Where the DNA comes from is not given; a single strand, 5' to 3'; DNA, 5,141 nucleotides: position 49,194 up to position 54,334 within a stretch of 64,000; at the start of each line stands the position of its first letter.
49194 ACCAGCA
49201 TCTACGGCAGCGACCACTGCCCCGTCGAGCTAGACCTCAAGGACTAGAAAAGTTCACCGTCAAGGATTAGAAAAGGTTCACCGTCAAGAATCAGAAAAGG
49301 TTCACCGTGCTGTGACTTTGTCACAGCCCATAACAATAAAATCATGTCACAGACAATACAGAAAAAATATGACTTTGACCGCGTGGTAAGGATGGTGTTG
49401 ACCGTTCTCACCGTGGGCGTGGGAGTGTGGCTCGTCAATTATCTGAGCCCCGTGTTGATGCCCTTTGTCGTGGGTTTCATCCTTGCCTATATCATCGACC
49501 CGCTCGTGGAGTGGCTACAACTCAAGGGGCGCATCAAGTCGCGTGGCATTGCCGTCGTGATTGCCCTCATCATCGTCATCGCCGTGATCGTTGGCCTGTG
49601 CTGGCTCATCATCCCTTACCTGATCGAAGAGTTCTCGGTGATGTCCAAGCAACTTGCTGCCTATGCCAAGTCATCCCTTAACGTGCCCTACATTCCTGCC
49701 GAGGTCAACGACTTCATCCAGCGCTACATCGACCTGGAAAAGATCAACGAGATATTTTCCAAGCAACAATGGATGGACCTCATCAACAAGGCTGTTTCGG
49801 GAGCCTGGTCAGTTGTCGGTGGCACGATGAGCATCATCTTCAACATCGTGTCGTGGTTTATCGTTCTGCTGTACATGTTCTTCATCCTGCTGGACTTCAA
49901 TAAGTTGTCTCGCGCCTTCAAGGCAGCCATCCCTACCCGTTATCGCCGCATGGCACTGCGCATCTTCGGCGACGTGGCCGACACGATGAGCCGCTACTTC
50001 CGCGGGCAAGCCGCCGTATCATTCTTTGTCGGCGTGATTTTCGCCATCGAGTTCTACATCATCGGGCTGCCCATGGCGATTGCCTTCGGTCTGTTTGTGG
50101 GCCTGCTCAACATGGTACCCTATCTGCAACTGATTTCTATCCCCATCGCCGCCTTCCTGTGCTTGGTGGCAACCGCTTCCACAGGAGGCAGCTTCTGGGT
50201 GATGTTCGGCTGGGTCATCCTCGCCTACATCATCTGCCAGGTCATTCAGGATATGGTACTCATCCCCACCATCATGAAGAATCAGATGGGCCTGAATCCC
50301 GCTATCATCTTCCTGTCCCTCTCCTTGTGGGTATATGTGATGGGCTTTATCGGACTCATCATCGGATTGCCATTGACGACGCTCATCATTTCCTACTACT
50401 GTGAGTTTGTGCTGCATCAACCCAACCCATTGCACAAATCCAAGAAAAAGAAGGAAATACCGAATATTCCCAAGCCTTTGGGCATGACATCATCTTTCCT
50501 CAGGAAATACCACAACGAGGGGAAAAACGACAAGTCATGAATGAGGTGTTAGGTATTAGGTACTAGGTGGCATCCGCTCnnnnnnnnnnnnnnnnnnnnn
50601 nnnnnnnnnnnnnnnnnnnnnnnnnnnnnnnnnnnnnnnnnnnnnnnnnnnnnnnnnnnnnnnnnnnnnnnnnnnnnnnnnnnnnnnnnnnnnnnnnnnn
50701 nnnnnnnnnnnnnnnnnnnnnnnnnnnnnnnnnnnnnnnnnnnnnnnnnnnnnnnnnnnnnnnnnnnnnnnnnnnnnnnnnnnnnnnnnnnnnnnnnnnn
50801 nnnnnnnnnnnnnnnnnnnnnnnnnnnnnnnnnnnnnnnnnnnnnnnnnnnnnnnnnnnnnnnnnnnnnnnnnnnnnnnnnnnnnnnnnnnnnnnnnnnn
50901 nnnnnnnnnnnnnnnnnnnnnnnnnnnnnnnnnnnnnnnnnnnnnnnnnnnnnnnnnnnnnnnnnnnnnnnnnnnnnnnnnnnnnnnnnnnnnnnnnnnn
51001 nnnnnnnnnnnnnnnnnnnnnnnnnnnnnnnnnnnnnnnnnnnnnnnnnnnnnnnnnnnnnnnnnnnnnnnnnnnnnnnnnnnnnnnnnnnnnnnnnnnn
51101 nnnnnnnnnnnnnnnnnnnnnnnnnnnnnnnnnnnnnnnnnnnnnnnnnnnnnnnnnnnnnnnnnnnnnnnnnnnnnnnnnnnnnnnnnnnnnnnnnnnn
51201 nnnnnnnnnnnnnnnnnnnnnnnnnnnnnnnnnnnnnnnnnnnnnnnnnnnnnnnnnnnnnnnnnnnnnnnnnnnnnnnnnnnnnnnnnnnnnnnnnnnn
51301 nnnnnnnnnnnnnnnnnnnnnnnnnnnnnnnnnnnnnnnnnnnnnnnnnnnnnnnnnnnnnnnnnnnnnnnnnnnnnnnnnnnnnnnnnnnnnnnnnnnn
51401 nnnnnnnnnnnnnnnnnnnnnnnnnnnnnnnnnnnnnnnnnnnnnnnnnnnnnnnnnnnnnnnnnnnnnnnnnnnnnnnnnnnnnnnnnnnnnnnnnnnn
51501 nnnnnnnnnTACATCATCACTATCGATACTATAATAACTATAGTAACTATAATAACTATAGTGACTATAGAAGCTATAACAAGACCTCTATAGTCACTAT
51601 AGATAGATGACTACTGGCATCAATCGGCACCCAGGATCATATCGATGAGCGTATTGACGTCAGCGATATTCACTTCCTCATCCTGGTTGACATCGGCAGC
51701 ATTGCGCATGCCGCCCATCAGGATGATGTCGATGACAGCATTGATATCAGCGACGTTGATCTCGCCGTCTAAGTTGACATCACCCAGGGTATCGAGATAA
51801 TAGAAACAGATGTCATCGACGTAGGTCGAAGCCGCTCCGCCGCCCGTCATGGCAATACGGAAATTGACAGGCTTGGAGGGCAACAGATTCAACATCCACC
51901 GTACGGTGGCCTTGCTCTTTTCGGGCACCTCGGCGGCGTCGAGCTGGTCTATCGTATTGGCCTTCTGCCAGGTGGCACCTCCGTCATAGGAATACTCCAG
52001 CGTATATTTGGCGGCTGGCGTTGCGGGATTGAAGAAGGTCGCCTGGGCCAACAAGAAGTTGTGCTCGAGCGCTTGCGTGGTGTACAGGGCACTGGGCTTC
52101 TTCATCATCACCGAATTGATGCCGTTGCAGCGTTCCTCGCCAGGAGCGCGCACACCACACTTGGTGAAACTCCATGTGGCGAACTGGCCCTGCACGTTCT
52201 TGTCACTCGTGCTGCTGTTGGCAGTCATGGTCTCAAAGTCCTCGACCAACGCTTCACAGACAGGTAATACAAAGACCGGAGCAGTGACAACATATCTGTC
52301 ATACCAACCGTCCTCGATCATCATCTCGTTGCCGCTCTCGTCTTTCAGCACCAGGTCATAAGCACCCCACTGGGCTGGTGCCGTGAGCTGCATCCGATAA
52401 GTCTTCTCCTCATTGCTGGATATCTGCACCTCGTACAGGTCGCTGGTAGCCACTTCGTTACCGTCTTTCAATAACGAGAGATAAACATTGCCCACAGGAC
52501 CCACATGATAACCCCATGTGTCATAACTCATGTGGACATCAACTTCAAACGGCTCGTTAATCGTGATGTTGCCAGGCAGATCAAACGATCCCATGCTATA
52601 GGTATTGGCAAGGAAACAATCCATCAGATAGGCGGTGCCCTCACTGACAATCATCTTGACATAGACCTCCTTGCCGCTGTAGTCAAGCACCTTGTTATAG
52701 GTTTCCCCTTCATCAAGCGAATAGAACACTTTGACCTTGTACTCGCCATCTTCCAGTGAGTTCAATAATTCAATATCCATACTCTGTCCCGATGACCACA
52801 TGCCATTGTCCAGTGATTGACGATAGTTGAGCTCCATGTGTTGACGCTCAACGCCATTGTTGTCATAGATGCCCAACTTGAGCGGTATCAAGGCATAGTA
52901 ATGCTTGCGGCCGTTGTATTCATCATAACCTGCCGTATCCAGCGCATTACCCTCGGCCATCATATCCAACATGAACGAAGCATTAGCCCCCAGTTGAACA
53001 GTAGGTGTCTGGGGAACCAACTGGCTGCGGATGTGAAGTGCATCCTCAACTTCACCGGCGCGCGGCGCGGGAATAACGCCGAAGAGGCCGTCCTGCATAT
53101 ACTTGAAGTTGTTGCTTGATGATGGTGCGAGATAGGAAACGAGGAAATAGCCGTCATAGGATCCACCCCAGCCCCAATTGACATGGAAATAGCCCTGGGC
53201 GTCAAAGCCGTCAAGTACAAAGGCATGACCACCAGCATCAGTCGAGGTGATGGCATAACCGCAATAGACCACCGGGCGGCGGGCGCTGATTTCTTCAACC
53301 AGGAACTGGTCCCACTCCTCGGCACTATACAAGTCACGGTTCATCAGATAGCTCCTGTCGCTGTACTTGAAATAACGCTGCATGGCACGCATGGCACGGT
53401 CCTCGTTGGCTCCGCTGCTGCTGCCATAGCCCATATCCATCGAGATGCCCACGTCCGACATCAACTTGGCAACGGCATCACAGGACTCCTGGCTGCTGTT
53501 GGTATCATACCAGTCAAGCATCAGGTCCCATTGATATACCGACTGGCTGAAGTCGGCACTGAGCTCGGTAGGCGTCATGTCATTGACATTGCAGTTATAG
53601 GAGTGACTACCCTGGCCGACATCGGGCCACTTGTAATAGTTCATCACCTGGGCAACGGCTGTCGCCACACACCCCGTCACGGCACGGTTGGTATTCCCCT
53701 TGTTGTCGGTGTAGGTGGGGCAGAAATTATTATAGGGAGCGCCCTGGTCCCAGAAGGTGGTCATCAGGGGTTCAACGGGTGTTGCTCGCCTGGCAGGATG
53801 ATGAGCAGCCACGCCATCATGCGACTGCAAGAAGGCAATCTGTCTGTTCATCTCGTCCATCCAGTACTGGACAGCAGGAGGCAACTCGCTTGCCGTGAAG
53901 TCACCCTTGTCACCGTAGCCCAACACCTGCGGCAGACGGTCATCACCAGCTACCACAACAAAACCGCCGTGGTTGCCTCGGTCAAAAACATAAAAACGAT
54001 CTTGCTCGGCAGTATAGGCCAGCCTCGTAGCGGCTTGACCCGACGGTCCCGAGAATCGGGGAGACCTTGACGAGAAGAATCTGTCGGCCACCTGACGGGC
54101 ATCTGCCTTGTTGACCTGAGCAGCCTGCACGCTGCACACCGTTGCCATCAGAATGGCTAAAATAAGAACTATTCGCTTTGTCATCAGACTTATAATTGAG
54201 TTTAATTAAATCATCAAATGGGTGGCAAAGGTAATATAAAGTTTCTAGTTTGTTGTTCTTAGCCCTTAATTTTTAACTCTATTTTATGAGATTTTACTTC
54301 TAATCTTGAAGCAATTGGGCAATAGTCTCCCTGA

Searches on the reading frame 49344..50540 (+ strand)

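Call 7: search_protein_families(library=pfam, proteins=[window:49344-50540:+], max_evalue=0.001)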
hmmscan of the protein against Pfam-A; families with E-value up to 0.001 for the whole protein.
window:49344-50540:+ (398 aa): 1 family
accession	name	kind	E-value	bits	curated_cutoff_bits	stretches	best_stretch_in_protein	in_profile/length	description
PF01594.21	AI-2E_transport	-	1.1e-45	156.7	34.3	1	17-350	4-321/327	AI-2E family transporter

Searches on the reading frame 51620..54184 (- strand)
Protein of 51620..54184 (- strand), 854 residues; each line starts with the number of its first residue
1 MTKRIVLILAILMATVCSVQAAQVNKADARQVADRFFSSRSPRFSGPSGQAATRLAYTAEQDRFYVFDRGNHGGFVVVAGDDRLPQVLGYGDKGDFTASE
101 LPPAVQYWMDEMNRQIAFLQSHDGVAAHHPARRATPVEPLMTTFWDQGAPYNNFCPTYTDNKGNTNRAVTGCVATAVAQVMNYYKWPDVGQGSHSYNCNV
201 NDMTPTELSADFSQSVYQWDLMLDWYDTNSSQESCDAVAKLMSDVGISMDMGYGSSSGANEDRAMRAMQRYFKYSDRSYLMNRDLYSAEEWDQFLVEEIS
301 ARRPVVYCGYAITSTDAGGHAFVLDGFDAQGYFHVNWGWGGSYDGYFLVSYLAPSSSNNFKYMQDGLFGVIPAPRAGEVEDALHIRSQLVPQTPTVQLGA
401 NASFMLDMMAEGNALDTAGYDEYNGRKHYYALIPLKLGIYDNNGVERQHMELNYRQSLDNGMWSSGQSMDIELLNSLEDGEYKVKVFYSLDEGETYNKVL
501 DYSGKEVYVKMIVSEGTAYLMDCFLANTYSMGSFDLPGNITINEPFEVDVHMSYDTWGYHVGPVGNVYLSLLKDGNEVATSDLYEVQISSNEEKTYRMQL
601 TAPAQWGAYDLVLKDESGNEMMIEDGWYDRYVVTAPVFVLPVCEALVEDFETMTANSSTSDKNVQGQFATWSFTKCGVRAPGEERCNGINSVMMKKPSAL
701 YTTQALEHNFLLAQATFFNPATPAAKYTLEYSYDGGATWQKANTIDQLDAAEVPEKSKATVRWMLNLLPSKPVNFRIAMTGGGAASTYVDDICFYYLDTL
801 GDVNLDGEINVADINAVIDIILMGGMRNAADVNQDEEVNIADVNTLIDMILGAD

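Call 4: search_protein_families(library=pfam, proteins=[window:51620-54184:-], max_evalue=0.01)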
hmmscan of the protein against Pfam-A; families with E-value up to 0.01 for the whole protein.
window:51620-54184:- (854 aa): 6 families
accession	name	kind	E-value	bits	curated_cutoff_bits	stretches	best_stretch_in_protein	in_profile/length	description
PF01640.23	Peptidase_C10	-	1.8e-68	231.1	26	1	145-347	1-194/194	Peptidase C10 family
PF13734.11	Inhibitor_I69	-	1.3e-23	83.7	25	1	21-116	1-98/98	Spi protease inhibitor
PF00404.24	Dockerin_1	-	9.1e-06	26.2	22.9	1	800-851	1-57/57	Dockerin type I domain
PF13529.12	Peptidase_C39_2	-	0.00012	23.1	24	0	244-336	50-140/143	Peptidase_C39 like family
PF02012.26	BNR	-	0.0015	18.6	27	0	731-741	2-12/12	BNR/Asp-box repeat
PF21471.3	Reelin_subrepeat-B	-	0.0037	17.5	27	0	719-751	52-81/127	Reelin subrepeat B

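Call 6: search_protein_families(library=ncbifam, proteins=[window:51620-54184:-], max_evalue=0.01)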
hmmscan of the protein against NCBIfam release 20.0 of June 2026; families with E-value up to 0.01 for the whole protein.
window:51620-54184:- (854 aa): 0 families
